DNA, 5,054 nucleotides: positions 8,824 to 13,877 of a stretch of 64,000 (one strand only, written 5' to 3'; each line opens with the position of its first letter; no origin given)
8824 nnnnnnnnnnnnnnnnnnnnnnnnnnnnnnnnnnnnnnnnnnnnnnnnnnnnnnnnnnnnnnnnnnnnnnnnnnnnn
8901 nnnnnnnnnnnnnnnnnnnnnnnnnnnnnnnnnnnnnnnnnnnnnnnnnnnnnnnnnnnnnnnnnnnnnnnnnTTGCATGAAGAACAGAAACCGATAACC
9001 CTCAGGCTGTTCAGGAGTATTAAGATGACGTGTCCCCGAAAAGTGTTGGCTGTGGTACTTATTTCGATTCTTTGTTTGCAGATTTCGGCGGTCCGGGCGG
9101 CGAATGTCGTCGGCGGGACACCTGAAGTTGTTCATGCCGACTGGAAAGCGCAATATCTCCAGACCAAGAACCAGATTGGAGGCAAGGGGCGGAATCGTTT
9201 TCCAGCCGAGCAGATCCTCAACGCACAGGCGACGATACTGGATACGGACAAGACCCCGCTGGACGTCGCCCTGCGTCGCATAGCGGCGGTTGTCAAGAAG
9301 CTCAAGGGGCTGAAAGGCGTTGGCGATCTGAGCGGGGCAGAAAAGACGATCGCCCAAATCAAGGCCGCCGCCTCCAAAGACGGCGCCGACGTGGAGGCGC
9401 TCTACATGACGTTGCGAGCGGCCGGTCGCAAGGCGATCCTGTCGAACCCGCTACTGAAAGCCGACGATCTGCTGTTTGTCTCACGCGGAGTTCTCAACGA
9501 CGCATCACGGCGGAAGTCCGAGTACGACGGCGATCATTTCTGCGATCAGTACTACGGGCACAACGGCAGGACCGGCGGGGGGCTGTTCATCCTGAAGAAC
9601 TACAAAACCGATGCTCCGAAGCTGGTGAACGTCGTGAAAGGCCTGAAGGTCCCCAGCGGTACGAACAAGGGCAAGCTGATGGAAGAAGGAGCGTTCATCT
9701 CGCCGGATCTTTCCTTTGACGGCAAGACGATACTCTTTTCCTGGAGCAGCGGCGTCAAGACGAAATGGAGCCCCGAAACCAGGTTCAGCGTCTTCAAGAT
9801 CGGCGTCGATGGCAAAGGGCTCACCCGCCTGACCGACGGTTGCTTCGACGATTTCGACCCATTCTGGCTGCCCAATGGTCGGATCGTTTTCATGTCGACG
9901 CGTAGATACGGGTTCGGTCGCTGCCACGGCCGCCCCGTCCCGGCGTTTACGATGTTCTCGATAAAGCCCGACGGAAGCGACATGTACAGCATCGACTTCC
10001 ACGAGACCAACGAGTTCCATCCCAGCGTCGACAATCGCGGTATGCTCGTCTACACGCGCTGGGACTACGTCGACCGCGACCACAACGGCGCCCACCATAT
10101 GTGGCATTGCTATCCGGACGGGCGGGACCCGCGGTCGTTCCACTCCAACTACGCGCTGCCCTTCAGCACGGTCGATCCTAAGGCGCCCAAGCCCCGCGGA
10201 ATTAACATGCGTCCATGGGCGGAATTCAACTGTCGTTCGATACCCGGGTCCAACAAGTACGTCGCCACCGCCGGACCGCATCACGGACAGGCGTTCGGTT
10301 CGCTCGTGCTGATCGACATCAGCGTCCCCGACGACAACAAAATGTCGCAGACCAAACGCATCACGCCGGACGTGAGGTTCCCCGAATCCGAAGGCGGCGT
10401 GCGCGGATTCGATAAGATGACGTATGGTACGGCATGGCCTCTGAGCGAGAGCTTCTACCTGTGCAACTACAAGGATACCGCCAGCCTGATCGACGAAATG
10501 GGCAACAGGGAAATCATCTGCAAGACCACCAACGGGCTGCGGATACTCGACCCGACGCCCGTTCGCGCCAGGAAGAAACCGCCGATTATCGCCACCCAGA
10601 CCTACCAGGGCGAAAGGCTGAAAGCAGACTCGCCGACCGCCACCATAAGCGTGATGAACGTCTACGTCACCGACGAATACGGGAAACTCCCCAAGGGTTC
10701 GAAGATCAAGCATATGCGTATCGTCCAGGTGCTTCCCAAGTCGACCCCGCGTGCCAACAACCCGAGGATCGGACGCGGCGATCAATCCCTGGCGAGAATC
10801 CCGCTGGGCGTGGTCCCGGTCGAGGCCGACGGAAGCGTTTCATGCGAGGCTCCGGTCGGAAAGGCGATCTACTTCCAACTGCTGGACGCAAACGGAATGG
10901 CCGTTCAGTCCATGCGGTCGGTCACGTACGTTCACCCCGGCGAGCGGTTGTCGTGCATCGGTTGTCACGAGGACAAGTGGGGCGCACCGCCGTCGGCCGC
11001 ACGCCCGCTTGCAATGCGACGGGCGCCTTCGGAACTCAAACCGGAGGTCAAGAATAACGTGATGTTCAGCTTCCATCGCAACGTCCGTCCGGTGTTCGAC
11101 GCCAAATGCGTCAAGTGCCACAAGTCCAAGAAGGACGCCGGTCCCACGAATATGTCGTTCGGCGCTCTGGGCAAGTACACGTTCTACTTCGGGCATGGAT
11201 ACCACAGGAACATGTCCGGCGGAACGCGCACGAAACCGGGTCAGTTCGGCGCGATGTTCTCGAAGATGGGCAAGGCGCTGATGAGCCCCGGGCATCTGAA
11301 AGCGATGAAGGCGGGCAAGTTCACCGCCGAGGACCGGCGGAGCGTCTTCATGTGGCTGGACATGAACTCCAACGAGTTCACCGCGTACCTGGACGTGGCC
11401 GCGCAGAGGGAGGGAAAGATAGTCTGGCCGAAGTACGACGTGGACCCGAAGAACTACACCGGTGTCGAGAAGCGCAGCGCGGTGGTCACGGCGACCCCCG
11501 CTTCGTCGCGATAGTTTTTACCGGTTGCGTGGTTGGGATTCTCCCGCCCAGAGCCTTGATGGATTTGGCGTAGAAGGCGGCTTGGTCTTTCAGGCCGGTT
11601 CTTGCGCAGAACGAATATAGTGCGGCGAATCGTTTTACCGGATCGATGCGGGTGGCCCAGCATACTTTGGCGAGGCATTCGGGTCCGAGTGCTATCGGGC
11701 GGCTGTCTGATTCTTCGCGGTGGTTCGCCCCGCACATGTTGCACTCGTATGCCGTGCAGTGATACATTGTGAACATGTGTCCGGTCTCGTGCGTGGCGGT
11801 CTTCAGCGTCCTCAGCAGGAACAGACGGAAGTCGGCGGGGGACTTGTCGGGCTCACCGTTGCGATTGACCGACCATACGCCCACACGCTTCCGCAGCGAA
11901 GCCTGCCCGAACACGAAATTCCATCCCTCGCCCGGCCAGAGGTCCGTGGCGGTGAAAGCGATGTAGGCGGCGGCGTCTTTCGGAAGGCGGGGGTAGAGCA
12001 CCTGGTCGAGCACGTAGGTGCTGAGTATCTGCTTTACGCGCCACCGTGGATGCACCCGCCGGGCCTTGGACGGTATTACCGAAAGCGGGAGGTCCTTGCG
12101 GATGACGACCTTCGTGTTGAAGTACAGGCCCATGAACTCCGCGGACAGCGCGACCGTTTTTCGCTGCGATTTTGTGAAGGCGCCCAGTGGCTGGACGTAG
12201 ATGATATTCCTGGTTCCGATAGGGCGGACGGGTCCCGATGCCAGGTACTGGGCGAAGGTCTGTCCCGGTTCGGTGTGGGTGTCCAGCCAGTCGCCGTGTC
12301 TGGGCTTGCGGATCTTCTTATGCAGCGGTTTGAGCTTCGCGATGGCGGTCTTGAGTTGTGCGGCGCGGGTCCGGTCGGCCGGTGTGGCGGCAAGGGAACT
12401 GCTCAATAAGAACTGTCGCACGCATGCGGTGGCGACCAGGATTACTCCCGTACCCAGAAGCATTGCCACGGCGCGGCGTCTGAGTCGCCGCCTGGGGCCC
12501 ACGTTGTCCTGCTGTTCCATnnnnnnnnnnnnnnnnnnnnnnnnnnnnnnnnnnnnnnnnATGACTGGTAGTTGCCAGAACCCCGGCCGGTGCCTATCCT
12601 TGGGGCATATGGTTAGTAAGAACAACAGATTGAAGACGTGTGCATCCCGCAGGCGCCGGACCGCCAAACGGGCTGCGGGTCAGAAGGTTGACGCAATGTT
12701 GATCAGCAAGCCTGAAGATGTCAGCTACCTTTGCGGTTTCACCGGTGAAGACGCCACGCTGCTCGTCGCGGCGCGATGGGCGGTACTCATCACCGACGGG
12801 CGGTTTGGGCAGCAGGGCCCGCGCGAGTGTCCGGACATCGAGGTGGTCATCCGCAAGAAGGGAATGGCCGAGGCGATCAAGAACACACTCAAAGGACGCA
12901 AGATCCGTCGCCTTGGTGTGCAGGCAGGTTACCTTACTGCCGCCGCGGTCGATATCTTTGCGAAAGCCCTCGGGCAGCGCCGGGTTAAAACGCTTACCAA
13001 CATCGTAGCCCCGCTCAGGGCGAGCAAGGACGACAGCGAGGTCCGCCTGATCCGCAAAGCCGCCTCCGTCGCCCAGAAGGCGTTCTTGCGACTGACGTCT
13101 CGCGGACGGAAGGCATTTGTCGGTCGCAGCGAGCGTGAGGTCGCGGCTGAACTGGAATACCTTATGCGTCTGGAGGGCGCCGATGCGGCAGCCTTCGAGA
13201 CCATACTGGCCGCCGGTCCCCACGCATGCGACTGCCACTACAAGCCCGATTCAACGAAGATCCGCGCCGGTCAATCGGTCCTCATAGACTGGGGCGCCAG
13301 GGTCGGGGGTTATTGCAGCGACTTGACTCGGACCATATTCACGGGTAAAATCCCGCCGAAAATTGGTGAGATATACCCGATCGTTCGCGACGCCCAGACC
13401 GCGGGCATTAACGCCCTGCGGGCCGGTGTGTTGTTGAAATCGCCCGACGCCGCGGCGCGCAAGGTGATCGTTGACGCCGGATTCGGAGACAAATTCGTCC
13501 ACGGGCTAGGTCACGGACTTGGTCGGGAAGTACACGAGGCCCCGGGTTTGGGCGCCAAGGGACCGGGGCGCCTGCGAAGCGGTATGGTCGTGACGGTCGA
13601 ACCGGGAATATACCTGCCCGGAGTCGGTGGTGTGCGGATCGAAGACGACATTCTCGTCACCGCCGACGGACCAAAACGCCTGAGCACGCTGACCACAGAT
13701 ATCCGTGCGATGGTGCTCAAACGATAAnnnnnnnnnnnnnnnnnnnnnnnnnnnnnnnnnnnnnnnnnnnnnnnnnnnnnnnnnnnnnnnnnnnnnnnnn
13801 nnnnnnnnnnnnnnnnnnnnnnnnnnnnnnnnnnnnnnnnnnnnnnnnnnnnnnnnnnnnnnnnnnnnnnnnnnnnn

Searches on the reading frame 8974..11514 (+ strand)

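Call 6: search_protein_families(library=pfam, proteins=[window:8974-11514:+], max_evalue=0.001)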
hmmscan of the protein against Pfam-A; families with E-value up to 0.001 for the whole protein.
window:8974-11514:+ (846 aa): 2 families
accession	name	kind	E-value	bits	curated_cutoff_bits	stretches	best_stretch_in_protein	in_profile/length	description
PF18582.6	HZS_alpha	-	2e-21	76.8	26.6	1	577-666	2-98/98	Hydrazine synthase alpha subunit middle domain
PF07676.18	PD40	-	4e-06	27.1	20.9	0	283-313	1-32/38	WD40-like Beta Propeller Repeat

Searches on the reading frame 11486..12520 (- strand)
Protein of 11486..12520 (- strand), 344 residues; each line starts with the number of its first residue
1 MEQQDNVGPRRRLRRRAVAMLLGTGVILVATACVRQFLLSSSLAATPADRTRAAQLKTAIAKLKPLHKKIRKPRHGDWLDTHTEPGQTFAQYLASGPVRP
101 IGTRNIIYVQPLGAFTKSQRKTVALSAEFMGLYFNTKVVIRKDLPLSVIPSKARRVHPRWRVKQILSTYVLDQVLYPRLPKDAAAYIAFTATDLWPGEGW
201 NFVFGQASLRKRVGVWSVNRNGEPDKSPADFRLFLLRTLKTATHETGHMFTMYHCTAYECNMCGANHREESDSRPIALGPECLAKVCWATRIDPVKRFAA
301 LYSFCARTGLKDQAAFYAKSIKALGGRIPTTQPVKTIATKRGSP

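Call 6: search_protein_families(library=pfam, proteins=[window:11486-12520:-], max_evalue=0.001)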
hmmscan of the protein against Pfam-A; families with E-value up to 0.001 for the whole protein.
window:11486-12520:- (344 aa): 1 family
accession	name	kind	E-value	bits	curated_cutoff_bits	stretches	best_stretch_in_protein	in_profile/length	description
PF07998.17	Peptidase_M54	-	8.5e-09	36.1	24.4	1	198-285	108-191/194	Peptidase family M54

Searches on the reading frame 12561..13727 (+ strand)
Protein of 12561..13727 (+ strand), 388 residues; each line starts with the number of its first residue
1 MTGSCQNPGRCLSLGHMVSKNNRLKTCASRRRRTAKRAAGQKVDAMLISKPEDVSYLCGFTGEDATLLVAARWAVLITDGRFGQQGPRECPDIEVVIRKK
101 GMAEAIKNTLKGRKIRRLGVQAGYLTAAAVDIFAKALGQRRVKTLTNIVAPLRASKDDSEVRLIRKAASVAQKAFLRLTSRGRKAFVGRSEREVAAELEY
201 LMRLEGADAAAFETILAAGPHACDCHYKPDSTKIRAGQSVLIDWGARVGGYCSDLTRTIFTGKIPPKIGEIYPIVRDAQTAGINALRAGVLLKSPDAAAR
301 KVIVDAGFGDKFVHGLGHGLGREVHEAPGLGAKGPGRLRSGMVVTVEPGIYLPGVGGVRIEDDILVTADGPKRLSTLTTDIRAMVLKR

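Call 6: search_protein_families(library=pfam, proteins=[window:12561-13727:+], max_evalue=0.001)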
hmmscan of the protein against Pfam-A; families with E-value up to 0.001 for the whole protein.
window:12561-13727:+ (388 aa): 2 families
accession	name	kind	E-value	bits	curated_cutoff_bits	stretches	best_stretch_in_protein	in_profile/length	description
PF00557.29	Peptidase_M24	-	1.3e-64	218.3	23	1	163-368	2-208/208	Metallopeptidase family M24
PF01321.24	Creatinase_N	-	2.8e-18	67.1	22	1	30-154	1-127/128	Creatinase/Prolidase N-terminal domain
